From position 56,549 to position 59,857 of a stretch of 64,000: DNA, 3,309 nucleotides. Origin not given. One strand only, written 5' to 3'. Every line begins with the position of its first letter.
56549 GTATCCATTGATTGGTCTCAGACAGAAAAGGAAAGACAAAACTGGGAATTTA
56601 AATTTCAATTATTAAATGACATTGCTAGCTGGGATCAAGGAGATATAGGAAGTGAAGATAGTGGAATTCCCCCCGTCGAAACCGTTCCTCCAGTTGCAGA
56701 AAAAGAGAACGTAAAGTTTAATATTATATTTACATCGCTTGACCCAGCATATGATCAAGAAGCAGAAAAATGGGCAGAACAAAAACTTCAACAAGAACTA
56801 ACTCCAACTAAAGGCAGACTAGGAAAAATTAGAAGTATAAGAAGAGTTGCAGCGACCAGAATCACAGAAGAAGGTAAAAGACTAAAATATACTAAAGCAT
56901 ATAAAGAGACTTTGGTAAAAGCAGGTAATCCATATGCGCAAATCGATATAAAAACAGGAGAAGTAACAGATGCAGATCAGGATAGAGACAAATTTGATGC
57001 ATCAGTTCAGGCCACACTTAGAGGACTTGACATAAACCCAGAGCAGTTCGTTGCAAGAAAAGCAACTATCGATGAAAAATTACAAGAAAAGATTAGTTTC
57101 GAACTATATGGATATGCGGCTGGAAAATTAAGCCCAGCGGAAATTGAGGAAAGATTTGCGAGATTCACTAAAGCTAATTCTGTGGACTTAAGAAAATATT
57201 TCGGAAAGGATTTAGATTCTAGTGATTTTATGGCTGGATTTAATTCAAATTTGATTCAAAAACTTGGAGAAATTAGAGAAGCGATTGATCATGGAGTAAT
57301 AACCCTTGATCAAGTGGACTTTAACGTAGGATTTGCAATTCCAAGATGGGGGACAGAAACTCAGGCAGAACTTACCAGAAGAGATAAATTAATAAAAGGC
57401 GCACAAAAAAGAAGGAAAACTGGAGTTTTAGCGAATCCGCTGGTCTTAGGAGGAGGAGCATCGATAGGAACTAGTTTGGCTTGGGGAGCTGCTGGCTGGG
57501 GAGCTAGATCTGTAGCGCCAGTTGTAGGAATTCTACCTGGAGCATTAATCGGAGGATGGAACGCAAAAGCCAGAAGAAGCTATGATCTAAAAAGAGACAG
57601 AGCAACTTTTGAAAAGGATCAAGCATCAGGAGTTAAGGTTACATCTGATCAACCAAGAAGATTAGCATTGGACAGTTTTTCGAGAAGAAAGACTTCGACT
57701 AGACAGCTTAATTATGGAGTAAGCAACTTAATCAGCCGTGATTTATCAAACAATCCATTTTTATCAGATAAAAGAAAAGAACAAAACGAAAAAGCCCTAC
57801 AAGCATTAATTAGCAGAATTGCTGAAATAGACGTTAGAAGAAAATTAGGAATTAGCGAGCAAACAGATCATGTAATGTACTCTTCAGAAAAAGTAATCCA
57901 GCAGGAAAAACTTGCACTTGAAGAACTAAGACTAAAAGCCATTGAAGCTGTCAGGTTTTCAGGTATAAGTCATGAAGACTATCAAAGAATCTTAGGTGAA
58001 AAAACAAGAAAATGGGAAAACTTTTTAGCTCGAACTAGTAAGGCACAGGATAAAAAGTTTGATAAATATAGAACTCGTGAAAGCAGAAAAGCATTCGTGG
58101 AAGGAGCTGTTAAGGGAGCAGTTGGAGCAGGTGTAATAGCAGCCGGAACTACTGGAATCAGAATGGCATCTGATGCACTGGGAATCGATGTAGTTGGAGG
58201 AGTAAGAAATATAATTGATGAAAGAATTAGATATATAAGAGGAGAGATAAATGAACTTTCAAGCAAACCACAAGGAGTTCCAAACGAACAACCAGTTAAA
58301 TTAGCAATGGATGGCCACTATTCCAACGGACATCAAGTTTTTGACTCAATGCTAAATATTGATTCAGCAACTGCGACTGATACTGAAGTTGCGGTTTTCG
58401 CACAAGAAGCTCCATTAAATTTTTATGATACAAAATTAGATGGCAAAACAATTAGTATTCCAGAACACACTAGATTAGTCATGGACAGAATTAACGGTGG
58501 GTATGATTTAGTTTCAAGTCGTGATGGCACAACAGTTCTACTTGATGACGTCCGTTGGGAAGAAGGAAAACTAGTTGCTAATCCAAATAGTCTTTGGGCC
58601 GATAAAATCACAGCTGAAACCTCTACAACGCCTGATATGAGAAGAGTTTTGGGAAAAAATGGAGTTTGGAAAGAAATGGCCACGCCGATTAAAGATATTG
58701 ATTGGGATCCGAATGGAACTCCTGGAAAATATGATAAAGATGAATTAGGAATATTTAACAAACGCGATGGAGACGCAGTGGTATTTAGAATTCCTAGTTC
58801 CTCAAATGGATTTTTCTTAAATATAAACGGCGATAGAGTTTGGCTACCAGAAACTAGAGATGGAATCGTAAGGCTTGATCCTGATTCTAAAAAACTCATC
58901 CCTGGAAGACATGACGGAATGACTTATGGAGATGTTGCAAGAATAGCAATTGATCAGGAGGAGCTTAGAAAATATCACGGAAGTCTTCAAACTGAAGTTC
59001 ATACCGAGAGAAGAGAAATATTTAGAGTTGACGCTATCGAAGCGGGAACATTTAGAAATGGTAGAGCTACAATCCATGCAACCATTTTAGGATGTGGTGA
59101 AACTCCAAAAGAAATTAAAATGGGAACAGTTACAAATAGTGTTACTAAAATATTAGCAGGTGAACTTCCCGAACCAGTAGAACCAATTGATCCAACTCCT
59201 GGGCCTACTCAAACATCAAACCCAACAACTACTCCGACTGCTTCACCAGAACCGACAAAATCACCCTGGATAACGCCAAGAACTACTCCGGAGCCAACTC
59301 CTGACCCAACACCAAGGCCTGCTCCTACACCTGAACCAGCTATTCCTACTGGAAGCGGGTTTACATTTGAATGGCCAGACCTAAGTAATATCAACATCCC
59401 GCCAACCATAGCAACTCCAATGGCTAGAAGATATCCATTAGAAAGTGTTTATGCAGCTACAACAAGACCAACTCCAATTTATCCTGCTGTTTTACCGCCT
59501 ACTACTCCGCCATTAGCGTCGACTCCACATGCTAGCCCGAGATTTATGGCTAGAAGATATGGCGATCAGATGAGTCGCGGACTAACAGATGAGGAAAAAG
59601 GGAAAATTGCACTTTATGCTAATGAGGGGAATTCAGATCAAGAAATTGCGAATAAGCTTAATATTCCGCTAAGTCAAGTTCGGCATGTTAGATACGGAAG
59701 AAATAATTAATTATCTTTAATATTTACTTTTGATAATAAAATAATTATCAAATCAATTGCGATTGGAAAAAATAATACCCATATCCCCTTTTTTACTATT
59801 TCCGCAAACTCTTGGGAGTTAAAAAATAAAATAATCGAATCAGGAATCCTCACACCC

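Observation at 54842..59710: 1622-aa GC-rich giant protein ending in a LuxR-type HTH, with internal repeats and Gly-rich membrane segments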

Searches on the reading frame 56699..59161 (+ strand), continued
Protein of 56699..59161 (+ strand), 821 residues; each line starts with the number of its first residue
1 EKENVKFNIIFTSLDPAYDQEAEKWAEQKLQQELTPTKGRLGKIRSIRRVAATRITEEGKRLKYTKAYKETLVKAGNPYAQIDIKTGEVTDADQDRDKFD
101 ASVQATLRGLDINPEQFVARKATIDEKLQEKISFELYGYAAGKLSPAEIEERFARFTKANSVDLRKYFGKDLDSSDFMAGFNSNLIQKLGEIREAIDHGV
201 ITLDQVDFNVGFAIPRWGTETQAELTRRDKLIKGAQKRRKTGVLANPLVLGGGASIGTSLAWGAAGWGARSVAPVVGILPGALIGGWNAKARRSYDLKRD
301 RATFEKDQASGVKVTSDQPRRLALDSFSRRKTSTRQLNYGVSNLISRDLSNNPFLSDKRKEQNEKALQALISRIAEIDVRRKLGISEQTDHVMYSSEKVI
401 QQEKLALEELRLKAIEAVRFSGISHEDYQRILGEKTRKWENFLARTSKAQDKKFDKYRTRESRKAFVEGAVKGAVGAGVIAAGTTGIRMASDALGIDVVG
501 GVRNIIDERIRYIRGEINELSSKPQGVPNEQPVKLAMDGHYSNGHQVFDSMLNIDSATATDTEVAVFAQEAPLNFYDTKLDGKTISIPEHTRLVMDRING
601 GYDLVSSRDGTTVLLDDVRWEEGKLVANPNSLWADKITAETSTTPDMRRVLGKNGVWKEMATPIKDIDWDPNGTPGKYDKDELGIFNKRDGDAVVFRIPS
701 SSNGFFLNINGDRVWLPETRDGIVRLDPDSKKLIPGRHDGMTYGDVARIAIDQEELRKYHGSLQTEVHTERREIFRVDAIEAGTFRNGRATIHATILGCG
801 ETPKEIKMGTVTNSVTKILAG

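Call 109: list_cluster_members(proteins=[P0011, P0015, P0017, P0019, P0020, P0022, P0023, P0025, P0040, P0028])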
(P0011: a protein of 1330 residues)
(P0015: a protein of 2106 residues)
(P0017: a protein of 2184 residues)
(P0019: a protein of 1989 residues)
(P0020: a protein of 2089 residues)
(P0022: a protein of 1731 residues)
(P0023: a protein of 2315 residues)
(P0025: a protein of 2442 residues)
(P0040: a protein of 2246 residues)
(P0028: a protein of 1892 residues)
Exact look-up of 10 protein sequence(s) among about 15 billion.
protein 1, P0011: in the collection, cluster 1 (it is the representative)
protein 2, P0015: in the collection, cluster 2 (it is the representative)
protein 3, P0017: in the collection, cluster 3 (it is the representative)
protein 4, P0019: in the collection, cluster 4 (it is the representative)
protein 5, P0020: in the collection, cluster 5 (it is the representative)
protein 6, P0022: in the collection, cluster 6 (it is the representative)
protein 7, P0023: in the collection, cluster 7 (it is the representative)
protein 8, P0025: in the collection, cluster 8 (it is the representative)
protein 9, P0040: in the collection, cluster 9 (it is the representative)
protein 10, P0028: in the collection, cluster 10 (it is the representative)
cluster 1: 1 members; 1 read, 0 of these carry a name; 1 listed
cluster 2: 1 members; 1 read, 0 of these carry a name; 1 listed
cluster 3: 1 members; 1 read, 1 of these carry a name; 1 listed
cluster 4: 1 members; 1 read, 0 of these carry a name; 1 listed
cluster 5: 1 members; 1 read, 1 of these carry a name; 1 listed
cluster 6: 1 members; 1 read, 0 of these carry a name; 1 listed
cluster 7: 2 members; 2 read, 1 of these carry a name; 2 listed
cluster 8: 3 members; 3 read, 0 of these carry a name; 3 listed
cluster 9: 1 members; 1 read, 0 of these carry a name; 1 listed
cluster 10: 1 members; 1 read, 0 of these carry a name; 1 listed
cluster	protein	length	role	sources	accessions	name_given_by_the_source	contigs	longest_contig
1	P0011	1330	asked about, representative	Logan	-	-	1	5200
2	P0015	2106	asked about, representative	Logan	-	-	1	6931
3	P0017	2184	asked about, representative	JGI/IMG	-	ADP-heptose:LPS heptosyltransferase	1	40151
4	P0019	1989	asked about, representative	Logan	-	-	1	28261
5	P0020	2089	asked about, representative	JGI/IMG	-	protein phosphatase PTC1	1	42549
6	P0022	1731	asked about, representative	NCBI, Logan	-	-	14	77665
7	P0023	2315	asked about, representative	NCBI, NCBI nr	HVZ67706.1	MAG TPA: hypothetical protein VG917_05615, partial [Patescibacteria group bacterium] | hypothetical protein [Patescibacteria group bacterium]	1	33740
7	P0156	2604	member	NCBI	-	-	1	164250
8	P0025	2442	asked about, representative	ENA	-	-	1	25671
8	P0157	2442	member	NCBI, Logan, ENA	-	-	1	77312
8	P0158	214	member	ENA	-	-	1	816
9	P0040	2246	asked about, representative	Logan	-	-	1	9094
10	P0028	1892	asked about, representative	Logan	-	-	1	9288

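Call 111: find_encoding_contigs(protein=P0154, flank=10000, max_places=3)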
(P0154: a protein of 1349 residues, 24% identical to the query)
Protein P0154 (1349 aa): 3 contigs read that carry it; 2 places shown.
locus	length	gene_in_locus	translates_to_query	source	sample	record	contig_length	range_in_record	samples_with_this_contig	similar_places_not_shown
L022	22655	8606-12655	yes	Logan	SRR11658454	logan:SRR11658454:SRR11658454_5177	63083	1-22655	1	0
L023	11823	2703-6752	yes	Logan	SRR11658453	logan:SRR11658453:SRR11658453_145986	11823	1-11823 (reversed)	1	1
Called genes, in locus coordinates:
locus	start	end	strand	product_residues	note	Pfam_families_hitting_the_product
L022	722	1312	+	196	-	-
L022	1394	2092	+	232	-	PF11350:DUF3152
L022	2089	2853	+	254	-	-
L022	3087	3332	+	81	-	PF10685:KGG (faint)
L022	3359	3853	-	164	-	-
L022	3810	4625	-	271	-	PF00480:ROK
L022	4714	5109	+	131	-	-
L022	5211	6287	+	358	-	PF00575:S1 (weak), PF23459:S1_RRP5 (faint), PF13509:S1_2 (faint), PF21710:Spt6_S1 (faint), PF00575:S1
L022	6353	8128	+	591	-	PF04760:IF2_N, PF00009:GTP_EFTU, PF00071:Ras (weak), PF01926:MMR_HSR1, PF02421:FeoB_N (faint), PF09439:SRPRB (faint), PF22042:EF-G_D2, PF11987:IF-2, +1 more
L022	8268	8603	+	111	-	PF18908:DUF5663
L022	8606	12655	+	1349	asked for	-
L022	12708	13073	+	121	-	-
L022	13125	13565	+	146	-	PF18908:DUF5663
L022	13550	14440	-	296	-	PF00551:Formyl_trans_N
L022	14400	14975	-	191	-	PF01327:Pep_deformylase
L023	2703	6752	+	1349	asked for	-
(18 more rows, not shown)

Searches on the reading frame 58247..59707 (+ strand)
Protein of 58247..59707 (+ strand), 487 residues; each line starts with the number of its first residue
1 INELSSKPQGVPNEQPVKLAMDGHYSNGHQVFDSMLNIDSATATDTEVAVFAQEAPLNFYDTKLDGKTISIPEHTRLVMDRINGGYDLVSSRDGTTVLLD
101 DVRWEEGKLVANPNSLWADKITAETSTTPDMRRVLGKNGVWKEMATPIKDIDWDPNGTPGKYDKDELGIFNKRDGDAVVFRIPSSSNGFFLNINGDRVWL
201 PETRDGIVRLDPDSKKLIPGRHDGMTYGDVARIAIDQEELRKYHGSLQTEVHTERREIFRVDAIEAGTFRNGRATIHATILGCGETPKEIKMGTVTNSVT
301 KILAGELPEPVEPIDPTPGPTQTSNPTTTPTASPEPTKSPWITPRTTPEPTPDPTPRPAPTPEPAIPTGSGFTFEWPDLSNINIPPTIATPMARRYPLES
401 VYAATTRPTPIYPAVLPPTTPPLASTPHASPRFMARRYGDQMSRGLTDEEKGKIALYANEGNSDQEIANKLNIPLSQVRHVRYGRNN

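Call 42: predict_structure(alignment_id=A5)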
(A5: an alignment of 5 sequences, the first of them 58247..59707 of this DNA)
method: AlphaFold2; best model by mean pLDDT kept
length: 487 residues; sequences in the alignment: 5
mean_pLDDT: 37.8   pTM: 0.20
mean pLDDT of the five models: 37.8, 35.4, 35.1, 34.4, 34.0
residues with pLDDT >= 90: 0; 70-90: 35; 50-70: 51; < 50: 401
segments of 3 or more residues with pLDDT < 50: 1-58, 63-69, 81-84, 94-96, 120-444, 485-487
pLDDT, mean of each block of 10 residues (from residue 1): 28 26 24 24 28 39 47 58 56 52 58 58 35 27 29 30 33 36 41 38 40 33 23 26 25 26 29 31 29 24 29 36 34 37 37 42 35 33 32 26 26 29 30 29 54 78 85 79 54
secondary structure, 60 per line:
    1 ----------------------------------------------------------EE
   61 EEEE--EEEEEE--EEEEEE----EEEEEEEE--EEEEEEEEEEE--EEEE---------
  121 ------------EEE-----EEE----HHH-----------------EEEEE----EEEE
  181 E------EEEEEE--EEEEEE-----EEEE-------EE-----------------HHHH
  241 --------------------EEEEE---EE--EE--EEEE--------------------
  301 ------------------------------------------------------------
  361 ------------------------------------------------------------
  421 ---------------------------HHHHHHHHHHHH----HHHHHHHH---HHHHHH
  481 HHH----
elements in order: E59-64 E67-72 E75-80 E85-92 E95-105 E108-111 E133-135 E141-143 E168-172 E177-181 E188-193 E196-201 E207-210 H237-240 E261-265 E277-280 H448-459 H464-471 H475-483
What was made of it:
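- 59579..59695 (+): C-terminal tri-helical HTH-like tail (aa 1580-1618). AF2 gives three helices at pLDDT ~80 (call 42).
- On LuxR/GerE HTH (PF00196): AF2 shows three helices, and the protein ends 4 residues after the third (call 42).
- On Generic tri-helical HTH: AF2 pLDDT is 78-85 (call 42).
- Closest known: LuxR/GerE-family HTH. Different: The tail has three helices, not four, with no C-terminal dimerisation helix (call 42).
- Checked: The tail forms three helices at aa 1583-1594, 1599-1606 and 1610-1618 (pLDDT ~80, call 42).
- Tail: it folds as three helices (call 42).
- Tried and rejected: The AF2 model of aa 1136-1622 from 5 sequences was poor (mean pLDDT 38, call 42).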

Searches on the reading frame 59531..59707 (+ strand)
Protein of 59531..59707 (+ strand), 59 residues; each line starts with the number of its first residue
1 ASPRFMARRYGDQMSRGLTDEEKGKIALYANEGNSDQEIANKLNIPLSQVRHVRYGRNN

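Call 86: search_protein_families(library=pfam, alignment_id=A9, max_evalue=10)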
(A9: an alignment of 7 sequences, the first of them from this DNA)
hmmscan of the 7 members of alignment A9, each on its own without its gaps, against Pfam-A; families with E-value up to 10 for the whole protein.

A. member 1, seq(59 aa): 9 families
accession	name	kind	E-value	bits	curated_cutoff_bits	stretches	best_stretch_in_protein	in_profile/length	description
PF04218.19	CENP-B_N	-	4.4e-05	23.5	21.2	1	17-53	6-42/53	CENP-B N-terminal DNA-binding domain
PF04545.22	Sigma70_r4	-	0.0011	18.9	24.1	1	17-51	4-38/50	Sigma-70, region 4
PF13384.12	HTH_23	-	0.0016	18.7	24.6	1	21-54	5-38/50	Homeodomain-like domain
PF19654.4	DUF6157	-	0.0024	18.3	27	1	8-54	88-132/136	Family of unknown function (DUF6157)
PF13936.12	HTH_38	-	0.0025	18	27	1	16-44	3-31/44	Helix-turn-helix domain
PF13518.12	HTH_28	-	0.014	15.9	25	1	22-52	1-31/52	Helix-turn-helix domain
PF24655.1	DUF7645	-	0.021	15.2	27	1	37-58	32-53/62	Domain of unknown function (DUF7645)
PF04539.22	Sigma70_r3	-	0.038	14.5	25.3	1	35-54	22-41/78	Sigma-70 region 3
PF13412.12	HTH_24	-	0.038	14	21.9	1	27-51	11-35/48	Winged helix-turn-helix DNA-binding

B. families by the number of members that match (of 7 scanned): 19 families
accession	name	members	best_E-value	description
PF13384.12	HTH_23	2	0.0016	Homeodomain-like domain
PF13518.12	HTH_28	2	0.014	Helix-turn-helix domain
PF24655.1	DUF7645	2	0.014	Domain of unknown function (DUF7645)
PF04218.19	CENP-B_N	1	4.4e-05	CENP-B N-terminal DNA-binding domain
PF04545.22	Sigma70_r4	1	0.0011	Sigma-70, region 4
PF19654.4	DUF6157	1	0.0024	Family of unknown function (DUF6157)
PF13936.12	HTH_38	1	0.0025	Helix-turn-helix domain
PF13730.12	HTH_36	1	0.027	Helix-turn-helix domain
PF04539.22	Sigma70_r3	1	0.038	Sigma-70 region 3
PF13412.12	HTH_24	1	0.038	Winged helix-turn-helix DNA-binding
PF20076.4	DUF6472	1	0.061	Domain of unknown function (DUF6472)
PF01381.28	HTH_3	1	0.075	Helix-turn-helix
PF13542.12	HTH_Tnp_ISL3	1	0.085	Helix-turn-helix domain of transposase family ISL3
PF08281.18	Sigma70_r4_2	1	0.088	Sigma-70, region 4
PF17146.10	PIN_6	1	0.11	PIN domain of ribonuclease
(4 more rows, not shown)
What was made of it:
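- On Generic tri-helical HTH: CENP-B_N scores 23.5 bits against a 21.2 cut-off for the isolated tail, with Sigma70_r4 and HTH_23 below their cut-offs (call 86).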

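Call 87: search_solved_structures(query=A9, max_evalue=10, show_alignments=2)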
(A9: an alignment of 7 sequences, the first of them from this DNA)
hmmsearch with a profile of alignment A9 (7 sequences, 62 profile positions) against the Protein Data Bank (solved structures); distinct sequences matched with E-value up to 10: 60.
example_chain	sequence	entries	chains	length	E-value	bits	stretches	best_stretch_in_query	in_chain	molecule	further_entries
8vd6_A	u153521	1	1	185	4.1e-20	74.5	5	19-57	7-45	CAP REPEAT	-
7bqb_A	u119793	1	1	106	0.00012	25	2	35-54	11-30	NF6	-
1zx4_A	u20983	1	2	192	0.0018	21.2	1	21-58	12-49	Plasmid Partition par B protein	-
2ntz_A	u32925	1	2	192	0.0019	21.2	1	21-58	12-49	ParB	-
2x48_A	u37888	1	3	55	0.017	18.1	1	29-52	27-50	CAG38821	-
8tac_A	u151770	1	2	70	0.038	17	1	28-57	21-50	DBP48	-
1y0u_A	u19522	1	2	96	0.04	16.9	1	15-49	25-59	arsenical resistance operon repressor, putative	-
3clo_A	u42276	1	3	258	0.046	16.7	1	17-52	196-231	Transcriptional regulator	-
8jfr_B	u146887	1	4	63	0.05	16.6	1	23-57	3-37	AcrIIA15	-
2r0q_C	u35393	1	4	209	0.1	15.6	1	26-58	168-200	Putative transposon Tn552 DNA-invertase bin3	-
4yy5_A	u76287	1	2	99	0.1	15.6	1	12-52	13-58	dTor_3x33L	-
4yy2_A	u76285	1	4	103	0.12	15.4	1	12-52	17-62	dTor_3x33L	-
7ckq_F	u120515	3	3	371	0.13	15.3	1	35-56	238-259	RNA polymerase sigma factor SigA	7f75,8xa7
5hev_A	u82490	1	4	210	0.16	15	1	22-51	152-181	Response regulator protein VraR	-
4y13_A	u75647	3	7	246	0.16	14.9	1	22-50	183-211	Transcriptional regulator of ftsQAZ gene cluster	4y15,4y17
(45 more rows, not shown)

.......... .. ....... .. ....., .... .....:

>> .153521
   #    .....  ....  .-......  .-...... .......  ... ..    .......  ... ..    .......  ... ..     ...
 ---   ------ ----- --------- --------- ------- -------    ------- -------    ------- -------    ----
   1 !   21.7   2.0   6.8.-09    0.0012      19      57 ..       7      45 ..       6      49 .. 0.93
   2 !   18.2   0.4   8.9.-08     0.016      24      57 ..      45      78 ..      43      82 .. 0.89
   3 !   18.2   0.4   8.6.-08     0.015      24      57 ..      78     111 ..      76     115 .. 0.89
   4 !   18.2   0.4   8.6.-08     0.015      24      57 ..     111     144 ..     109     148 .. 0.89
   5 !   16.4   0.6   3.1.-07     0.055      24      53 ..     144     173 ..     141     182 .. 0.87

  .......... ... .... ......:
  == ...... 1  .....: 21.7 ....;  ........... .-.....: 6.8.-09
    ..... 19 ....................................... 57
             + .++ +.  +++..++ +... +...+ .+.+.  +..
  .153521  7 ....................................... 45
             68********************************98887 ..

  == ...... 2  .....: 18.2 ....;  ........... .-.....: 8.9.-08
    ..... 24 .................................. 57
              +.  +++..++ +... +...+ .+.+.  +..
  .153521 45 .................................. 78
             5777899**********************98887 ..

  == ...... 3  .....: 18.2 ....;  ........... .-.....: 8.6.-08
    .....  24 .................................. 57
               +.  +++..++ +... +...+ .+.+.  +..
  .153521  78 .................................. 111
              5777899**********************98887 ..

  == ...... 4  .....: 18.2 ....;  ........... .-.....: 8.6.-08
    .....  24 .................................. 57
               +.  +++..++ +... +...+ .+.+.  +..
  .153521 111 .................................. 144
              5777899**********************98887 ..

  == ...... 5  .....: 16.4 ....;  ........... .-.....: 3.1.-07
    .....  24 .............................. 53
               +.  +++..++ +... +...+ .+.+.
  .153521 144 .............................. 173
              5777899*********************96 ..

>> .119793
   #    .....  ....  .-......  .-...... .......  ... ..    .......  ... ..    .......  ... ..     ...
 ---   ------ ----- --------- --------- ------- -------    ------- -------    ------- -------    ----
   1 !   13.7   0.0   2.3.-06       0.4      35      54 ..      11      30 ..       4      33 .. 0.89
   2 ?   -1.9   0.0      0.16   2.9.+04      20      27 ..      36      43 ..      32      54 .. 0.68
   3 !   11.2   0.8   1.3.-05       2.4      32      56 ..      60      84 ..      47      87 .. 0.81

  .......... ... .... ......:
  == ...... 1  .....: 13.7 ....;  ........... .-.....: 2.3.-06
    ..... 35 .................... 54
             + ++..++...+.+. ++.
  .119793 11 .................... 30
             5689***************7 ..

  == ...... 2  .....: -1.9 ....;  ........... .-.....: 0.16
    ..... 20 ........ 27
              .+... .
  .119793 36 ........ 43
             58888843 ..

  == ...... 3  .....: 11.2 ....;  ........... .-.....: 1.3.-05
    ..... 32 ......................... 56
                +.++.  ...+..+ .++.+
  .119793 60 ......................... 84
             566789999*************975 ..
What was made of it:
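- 59579..59695 (+): PDB sequence hits include the ParB HTH and sigma region 4 (call 87).
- On Generic tri-helical HTH: The ParB HTH matches at E=0.002 (call 87).
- Closest known: LuxR/GerE-family HTH. Same: LuxR-family structures appear among the weak PDB hits (E 0.16-1.3, call 87).
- The tail has an HTH fold and generic HTH matches (calls 42, 86, 87).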
